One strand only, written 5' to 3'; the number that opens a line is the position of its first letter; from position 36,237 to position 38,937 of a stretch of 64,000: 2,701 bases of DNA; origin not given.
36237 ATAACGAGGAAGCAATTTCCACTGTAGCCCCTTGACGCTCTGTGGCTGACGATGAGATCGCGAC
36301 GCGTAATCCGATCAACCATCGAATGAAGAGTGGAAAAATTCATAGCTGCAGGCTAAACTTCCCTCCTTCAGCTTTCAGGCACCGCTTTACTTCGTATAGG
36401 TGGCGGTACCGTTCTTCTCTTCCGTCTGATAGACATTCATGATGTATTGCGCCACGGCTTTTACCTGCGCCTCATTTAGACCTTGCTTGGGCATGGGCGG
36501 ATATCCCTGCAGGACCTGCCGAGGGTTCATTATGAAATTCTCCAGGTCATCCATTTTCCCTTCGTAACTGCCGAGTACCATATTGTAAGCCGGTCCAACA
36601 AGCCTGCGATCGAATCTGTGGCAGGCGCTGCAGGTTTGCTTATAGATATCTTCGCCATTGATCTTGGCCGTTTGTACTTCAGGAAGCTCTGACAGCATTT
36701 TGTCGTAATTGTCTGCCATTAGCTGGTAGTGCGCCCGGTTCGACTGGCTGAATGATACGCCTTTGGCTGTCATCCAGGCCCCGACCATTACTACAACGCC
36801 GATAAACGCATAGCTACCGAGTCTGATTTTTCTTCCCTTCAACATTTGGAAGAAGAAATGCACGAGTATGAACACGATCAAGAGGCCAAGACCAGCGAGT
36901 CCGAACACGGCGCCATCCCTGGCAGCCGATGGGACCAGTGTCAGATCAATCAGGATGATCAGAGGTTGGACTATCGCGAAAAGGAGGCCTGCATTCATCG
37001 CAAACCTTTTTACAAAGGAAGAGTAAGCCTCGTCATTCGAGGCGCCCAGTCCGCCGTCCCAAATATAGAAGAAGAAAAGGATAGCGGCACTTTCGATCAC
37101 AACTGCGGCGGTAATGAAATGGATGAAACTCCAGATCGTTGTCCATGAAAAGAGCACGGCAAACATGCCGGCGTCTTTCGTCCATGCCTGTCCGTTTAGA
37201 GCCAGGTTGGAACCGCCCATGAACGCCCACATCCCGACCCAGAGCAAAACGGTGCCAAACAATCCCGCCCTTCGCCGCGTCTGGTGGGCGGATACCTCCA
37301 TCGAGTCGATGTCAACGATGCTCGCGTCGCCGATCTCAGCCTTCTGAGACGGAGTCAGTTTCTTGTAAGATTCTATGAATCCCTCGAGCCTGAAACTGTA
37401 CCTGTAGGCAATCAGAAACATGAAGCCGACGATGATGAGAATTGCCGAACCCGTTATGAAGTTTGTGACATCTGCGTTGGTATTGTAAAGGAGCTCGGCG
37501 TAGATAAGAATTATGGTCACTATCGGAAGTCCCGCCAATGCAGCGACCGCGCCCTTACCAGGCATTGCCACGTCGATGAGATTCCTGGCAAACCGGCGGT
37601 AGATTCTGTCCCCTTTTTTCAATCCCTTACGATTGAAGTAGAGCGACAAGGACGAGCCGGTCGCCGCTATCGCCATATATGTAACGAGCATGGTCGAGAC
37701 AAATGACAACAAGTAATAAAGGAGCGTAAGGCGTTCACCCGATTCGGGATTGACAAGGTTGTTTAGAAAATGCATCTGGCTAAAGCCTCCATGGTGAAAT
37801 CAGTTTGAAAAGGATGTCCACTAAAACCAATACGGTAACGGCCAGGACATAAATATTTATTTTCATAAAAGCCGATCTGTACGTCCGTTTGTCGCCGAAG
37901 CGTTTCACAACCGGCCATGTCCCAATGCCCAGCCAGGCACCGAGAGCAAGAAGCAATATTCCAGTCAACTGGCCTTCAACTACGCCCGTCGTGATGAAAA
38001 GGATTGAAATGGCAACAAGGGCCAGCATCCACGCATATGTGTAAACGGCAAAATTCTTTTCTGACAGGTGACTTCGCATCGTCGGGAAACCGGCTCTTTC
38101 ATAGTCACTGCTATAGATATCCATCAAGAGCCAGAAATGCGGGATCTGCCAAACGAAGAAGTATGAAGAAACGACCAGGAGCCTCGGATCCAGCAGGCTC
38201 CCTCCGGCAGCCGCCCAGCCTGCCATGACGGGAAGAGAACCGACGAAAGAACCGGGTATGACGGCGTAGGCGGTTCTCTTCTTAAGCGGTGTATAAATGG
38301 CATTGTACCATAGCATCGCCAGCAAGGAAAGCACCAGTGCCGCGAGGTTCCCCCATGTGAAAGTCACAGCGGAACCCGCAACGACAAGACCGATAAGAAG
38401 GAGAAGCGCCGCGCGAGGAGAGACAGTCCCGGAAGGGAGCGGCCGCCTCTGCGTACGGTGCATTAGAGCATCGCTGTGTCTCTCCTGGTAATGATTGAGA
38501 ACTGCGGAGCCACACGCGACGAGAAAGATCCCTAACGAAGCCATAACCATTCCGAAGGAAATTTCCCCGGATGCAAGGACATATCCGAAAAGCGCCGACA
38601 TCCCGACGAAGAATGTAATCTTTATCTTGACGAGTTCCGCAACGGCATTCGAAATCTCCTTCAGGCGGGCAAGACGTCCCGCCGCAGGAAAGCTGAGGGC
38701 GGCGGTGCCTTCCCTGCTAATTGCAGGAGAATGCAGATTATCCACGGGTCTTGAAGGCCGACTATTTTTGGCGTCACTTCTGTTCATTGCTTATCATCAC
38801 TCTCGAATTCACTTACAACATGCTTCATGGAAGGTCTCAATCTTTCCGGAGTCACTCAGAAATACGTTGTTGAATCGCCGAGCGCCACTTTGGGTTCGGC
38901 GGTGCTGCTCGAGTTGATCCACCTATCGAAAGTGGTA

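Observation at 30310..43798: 13.5-kb respiratory island assembling a complete outer-membrane-to-oxygen electron path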

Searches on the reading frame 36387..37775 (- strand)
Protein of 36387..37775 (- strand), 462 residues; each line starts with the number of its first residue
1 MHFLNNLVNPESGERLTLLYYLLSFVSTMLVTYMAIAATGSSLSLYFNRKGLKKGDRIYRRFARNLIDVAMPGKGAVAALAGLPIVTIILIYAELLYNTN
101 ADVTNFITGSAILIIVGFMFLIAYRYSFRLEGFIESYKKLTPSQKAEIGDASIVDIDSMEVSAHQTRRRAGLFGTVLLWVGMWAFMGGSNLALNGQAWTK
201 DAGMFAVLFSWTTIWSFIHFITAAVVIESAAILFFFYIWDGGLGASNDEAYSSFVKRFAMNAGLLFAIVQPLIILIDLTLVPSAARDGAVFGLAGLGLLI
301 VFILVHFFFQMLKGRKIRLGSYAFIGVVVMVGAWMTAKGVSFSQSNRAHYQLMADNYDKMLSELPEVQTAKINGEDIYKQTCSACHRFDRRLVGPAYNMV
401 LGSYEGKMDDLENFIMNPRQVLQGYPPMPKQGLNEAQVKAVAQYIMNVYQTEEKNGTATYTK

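Call 3: search_protein_families(library=pfam, proteins=[window:36387-37775:-], max_evalue=0.01)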
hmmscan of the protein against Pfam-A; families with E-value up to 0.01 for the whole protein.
window:36387-37775:- (462 aa): 2 families
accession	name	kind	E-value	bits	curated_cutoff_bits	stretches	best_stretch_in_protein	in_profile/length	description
PF13442.11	Cytochrome_CBB3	-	7.3e-08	33.1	27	1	373-445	5-68/68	Cytochrome C oxidase, cbb3-type, subunit III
PF00034.26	Cytochrom_C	-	4.7e-07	31.5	21.3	1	373-448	3-89/90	Cytochrome c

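Call 8: search_protein_families(library=ncbifam, proteins=[window:36387-37775:-], max_evalue=0.01)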
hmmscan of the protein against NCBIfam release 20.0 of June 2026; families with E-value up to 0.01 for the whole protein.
window:36387-37775:- (462 aa): 4 families
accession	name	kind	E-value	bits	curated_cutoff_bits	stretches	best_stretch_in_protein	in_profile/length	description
NF045773.1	cytochro_C550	exception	1.7e-06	27.9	125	1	363-446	43-117/118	cytochrome c550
NF045930.1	Cytc6PetJCyano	equivalog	9e-06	25.6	135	1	369-447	26-104/110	cytochrome c6 PetJ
NF045774.1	cytochro_C551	exception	9.1e-06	25.6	118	1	366-446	34-107/110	cytochrome c551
TIGR00782.1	ccoP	equivalog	7e-05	22.3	179.95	1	343-455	78-199/285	cytochrome-c oxidase, cbb3-type subunit III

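Call 59: find_homologous_proteins(query=window:36387-37775:-)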
Query window:36387-37775:- (462 aa): 19 proteins with E <= 0.001 among 8000 candidates.
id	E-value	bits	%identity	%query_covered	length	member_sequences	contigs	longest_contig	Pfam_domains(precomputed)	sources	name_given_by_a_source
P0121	0.0e+0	1028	100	100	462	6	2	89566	PF13442.12,PF00034.27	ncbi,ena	-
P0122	3.9e-281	951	90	100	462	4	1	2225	PF13442.12,PF00034.27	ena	-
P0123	7.4e-272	920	88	100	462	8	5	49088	PF13442.12,PF00034.27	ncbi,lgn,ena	-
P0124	3.1e-251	852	80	100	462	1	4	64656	PF13442.12,PF00034.27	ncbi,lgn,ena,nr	ncbi:MAG: cytochrome c [Bacteroidetes bacterium]|nr:cytochrome c [Bacteroidota bacterium]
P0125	6.7e-222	755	70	99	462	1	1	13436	PF13442.12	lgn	-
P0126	2.2e-217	740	69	100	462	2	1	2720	PF13442.12,PF00034.27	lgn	-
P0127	2.7e-215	734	69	100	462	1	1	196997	PF13442.12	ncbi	-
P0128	2.3e-201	688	67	100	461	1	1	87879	PF13442.12,PF00034.27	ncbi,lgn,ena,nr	ncbi:MAG: cytochrome c [Bacteroidetes bacterium]|nr:cytochrome c [Bacteroidota bacterium]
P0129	8.3e-199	679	68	94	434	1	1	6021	PF13442.12,PF00034.27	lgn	-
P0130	8.2e-197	673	64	100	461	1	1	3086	PF13442.12,PF00034.27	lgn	-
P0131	4.1e-191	654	62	100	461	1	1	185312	PF13442.12,PF00034.27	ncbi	-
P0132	1.1e-118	415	43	99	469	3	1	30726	PF13442.12,PF00034.27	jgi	jgi:cytochrome c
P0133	1.6e-114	401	42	100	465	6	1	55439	PF13442.12,PF00034.27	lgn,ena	-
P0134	1.7e-90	322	36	100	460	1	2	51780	PF13442.12,PF00034.27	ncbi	ncbi:MAG: c-type cytochrome [Candidatus Kryptoniota bacterium]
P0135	3.7e-88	315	37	100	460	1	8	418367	PF00034.27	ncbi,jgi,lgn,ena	jgi:Cytochrome c, mono- and diheme variants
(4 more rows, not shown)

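Call 60: find_encoding_contigs(protein=P0121, flank=2000, max_places=3)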
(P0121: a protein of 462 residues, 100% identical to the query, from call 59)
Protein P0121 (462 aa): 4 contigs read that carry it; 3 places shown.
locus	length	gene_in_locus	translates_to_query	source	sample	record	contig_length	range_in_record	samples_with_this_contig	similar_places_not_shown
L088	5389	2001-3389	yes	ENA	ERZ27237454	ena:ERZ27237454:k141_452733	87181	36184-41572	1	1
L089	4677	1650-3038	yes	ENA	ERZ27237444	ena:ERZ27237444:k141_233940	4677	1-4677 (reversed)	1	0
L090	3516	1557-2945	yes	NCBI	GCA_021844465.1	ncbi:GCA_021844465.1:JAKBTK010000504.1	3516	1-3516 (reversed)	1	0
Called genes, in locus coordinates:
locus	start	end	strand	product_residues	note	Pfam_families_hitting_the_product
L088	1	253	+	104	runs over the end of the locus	PF03626:COX4_pro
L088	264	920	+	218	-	PF02790:COX2_TM, PF00116:COX2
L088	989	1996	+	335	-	PF01040:UbiA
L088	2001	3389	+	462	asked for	PF00034:Cytochrom_C (weak), PF13442:Cytochrome_CBB3 (weak)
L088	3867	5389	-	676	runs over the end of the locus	PF00033:Cytochrome_B, PF13631:Cytochrom_B_N_2, PF00032:Cytochrom_B_C, PF00034:Cytochrom_C, PF13442:Cytochrome_CBB3, PF00034:Cytochrom_C, PF13442:Cytochrome_CBB3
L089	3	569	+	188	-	?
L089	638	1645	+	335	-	PF01040:UbiA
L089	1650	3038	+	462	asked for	PF00034:Cytochrom_C (weak), PF13442:Cytochrome_CBB3 (weak)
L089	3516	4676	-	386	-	?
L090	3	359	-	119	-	?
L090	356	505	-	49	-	-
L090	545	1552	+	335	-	PF01040:UbiA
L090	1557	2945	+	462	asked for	PF00034:Cytochrom_C (weak), PF13442:Cytochrome_CBB3 (weak)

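Call 61: find_encoding_contigs(protein=P0135, flank=10000, max_places=1)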
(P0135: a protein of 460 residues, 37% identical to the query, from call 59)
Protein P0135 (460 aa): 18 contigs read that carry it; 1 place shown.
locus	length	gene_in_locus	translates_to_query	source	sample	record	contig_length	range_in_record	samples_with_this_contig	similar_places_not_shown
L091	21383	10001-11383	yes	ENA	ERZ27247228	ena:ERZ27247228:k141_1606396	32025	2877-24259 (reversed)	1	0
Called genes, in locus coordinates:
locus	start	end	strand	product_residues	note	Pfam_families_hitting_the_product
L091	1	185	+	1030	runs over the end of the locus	PF04879:Molybdop_Fe4S4, PF00384:Molybdopterin, PF12838:Fer4_7 (weak), PF13247:Fer4_11 (weak)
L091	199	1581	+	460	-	PF03916:NrfD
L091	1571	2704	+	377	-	PF11821:ActD, PF00034:Cytochrom_C (weak), PF13442:Cytochrome_CBB3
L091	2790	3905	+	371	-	-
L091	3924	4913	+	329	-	PF00034:Cytochrom_C, PF13442:Cytochrome_CBB3 (weak)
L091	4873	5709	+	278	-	PF02630:SCO1-SenC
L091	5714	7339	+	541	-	PF00115:COX1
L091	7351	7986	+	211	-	PF00510:COX3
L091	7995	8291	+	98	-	PF03626:COX4_pro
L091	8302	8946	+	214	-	PF00116:COX2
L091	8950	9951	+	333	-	PF01040:UbiA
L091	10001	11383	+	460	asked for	PF00034:Cytochrom_C (faint)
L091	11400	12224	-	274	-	PF01048:PNP_UDP_1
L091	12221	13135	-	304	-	PF02653:BPD_transp_2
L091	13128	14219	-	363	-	PF02653:BPD_transp_2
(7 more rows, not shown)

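Call 62: find_encoding_contigs(protein=P0133, flank=10000, max_places=1)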
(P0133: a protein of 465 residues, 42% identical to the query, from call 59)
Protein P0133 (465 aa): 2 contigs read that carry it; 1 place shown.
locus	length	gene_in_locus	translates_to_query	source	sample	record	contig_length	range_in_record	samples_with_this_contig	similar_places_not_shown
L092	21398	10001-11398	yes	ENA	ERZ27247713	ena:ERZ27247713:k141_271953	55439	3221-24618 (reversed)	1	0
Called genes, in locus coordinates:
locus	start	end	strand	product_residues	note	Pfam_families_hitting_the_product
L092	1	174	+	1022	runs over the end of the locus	PF04879:Molybdop_Fe4S4, PF01568:Molydop_binding (weak), PF12838:Fer4_7 (weak), PF13247:Fer4_11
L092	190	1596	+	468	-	PF03916:NrfD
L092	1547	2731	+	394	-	PF11821:ActD, PF13442:Cytochrome_CBB3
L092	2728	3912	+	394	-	-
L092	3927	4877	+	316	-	PF00034:Cytochrom_C, PF13442:Cytochrome_CBB3 (weak)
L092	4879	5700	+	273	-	PF02630:SCO1-SenC (weak)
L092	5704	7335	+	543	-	PF00115:COX1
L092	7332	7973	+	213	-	PF00510:COX3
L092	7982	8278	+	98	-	PF03626:COX4_pro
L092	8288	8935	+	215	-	PF02790:COX2_TM (weak), PF00116:COX2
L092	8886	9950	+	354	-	PF01040:UbiA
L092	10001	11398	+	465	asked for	PF00034:Cytochrom_C (weak), PF13442:Cytochrome_CBB3 (weak)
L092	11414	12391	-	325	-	PF03576:Peptidase_S58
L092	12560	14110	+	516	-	PF00171:Aldedh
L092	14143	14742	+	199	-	PF00578:AhpC-TSA, PF08534:Redoxin, PF00085:Thioredoxin (weak), PF13098:Thioredoxin_2, PF13905:Thioredoxin_8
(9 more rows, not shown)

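Call 63: find_encoding_contigs(protein=P0134, flank=10000, max_places=1)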
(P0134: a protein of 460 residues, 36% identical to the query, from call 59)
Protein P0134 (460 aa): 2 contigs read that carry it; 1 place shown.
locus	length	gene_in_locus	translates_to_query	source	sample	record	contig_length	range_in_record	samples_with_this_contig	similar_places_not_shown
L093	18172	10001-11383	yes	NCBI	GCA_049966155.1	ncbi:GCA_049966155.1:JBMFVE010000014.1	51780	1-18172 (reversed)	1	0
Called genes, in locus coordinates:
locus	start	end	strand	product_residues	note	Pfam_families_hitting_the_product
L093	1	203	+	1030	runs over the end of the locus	PF04879:Molybdop_Fe4S4, PF00384:Molybdopterin, PF01568:Molydop_binding (weak), PF12838:Fer4_7 (weak), PF25160:LdpA_Fe-S-bd (faint), PF13247:Fer4_11 (weak)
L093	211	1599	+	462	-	PF03916:NrfD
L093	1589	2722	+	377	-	PF11821:ActD, PF13442:Cytochrome_CBB3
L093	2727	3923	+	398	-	-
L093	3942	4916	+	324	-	PF00034:Cytochrom_C, PF13442:Cytochrome_CBB3 (weak)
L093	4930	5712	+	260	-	PF02630:SCO1-SenC (weak)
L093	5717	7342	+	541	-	PF00115:COX1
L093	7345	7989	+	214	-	PF00510:COX3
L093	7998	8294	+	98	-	PF03626:COX4_pro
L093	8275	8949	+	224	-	PF00116:COX2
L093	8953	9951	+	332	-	PF01040:UbiA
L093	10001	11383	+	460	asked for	PF13442:Cytochrome_CBB3 (faint), PF00034:Cytochrom_C (weak)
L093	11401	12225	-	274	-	PF01048:PNP_UDP_1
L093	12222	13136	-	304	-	PF02653:BPD_transp_2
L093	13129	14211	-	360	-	PF02653:BPD_transp_2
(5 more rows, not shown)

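Call 67: search_solved_structures(query=A3, max_evalue=10)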
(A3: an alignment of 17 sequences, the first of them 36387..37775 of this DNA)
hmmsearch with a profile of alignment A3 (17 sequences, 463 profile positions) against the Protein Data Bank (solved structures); distinct sequences matched with E-value up to 10: 181 (the best 60 are shown).
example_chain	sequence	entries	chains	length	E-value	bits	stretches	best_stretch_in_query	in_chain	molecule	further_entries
9l08_A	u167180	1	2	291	4e-24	88.5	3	376-460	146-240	Covalently Connected Cytochrome c555 trimer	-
1cor_A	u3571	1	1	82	4.9e-13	51.9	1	374-449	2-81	CYTOCHROME C551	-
6kq1_A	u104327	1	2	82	7.9e-13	51.2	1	374-448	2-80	Cytochrome C biogenesis protein CcsA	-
1dvv_A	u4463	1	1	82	3.5e-12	49.1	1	380-449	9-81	CYTOCHROME C551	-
2pac_A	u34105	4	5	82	1.7e-11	46.9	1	380-449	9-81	CYTOCHROME C551 | Cytochrome c-551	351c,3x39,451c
5xec_A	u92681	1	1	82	2.1e-11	46.6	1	380-448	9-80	Cytochrome c-551,Cytochrome c-552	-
2exv_A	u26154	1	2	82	3e-11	46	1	380-449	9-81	Cytochrome c-551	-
5xec_C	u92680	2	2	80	1.3e-10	43.9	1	381-449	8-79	Cytochrome c-552,Cytochrome c-551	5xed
1cch_A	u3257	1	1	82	1.4e-10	43.9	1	374-448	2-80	CYTOCHROME C551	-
1ayg_A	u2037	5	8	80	1.6e-10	43.6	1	381-448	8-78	CYTOCHROME C-552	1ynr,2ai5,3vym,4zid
2i8f_A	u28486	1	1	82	3.4e-10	42.6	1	374-448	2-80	Cytochrome c-551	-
5xed_A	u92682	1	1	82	9e-10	41.2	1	380-448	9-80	Cytochrome c-551,Cytochrome c-552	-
6xkx_p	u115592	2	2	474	5.3e-09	38.6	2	368-404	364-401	Cbb3-type cytochrome c oxidase subunit CcoP,Cytochrome c-type cyt cy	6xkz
6cuk_A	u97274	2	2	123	6.8e-09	38.3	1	373-450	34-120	Cytochrome c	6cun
1fi3_A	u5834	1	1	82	7.2e-09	38.2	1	374-448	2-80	CYTOCHROME C-551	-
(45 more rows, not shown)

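Call 75: predict_structure(alignment_id=A3)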
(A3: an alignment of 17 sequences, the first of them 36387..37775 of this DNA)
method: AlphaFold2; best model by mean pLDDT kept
length: 462 residues; sequences in the alignment: 17
mean_pLDDT: 78.3   pTM: 0.70
mean pLDDT of the five models: 78.3, 78.1, 77.0, 76.1, 74.1
residues with pLDDT >= 90: 124; 70-90: 222; 50-70: 85; < 50: 31
segments of 3 or more residues with pLDDT < 50: 1-10, 364-371, 384-393
pLDDT, mean of each block of 10 residues (from residue 1): 38 68 89 95 94 86 90 86 90 74 85 94 87 77 71 63 79 95 92 70 79 91 95 85 66 90 93 85 75 88 91 77 90 87 77 66 47 68 48 54 77 76 62 78 78 61 44
secondary structure, 60 per line:
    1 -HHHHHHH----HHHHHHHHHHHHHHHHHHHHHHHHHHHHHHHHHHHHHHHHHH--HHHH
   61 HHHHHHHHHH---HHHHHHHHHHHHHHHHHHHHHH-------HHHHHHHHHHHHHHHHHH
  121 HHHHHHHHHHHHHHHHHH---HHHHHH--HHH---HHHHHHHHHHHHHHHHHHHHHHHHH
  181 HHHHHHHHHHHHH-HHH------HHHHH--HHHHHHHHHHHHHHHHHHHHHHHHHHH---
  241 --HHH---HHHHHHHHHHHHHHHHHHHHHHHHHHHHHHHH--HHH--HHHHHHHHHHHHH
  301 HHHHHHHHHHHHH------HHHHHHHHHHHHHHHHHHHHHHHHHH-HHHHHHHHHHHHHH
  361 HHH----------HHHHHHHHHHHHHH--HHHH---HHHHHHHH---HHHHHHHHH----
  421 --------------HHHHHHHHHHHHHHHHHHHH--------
elements in order: H2-8 H13-54 H57-70 H74-95 H103-138 H142-147 H156-193 H204-208 H211-237 H249-280 H288-313 H320-345 H347-363 H374-387 H390-393 H397-404 H408-416 H435-454

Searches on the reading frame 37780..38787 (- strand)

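Call 3: search_protein_families(library=pfam, proteins=[window:37780-38787:-], max_evalue=0.01)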
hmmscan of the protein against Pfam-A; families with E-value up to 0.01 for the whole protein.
window:37780-38787:- (335 aa): 1 family
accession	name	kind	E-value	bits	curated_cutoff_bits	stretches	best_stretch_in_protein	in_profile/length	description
PF01040.23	UbiA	-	2.6e-42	145.3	34.2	1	63-309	3-246/250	UbiA prenyltransferase family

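Call 8: search_protein_families(library=ncbifam, proteins=[window:37780-38787:-], max_evalue=0.01)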
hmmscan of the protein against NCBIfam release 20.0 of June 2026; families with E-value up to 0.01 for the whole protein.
window:37780-38787:- (335 aa): 18 families
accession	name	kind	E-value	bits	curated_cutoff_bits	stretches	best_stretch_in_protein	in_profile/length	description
TIGR01473.1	cyoE_ctaB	equivalog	4.8e-54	184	210.3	1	49-324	3-280/281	heme o synthase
NF003349.0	PRK04375.1-2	equivalog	2.8e-39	135.2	246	1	41-327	20-312/318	heme o synthase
NF003348.0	PRK04375.1-1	equivalog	2.9e-29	102.4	285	1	52-327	9-285/292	heme o synthase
TIGR01475.1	ubiA_other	subfamily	3.9e-13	49.5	180.8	1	49-326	5-279/282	UbiA-like polyprenyltransferase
TIGR01474.1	ubiA_proteo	equivalog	9.3e-13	48.3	275.45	1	66-281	24-241/282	4-hydroxybenzoate octaprenyltransferase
NF009523.0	PRK12884.1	equivalog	1.1e-11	44.5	269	1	47-173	5-129/279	prenyltransferase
NF009521.0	PRK12882.1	equivalog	2.4e-09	36.8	296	1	47-171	6-128/280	geranylgeranylglycerol-phosphate geranylgeranyltransferase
NF009524.0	PRK12886.1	equivalog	3.6e-09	36.4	387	1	49-328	11-287/291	prenyltransferase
NF008977.0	PRK12324.1-2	equivalog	3.8e-09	36.4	234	1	61-170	20-127/297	decaprenyl-phosphate phosphoribosyltransferase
NF045897.1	SCO3242_trans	equivalog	1.2e-08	34.9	260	1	49-174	2-124/287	SCO3242 family prenyltransferase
NF005742.0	PRK07566.1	equivalog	2.2e-08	33.6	313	1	44-210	26-199/315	chlorophyll synthase ChlG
TIGR01476.1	chlor_syn_BchG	subfamily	1.7e-07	31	212.3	1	72-194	25-156/283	(bacterio)chlorophyll synthase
NF009514.0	PRK12873.1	equivalog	6.5e-07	29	246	1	84-213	53-185/297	4-hydroxybenzoate polyprenyltransferase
NF006088.0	PRK08238.1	equivalog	1.9e-05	23.6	351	1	65-212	214-359/482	UbiA family prenyltransferase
NF041586.1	MqnP_DT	exception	2.4e-05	24.2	430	1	50-313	4-263/277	menaquinone biosynthesis prenyltransferase MqnP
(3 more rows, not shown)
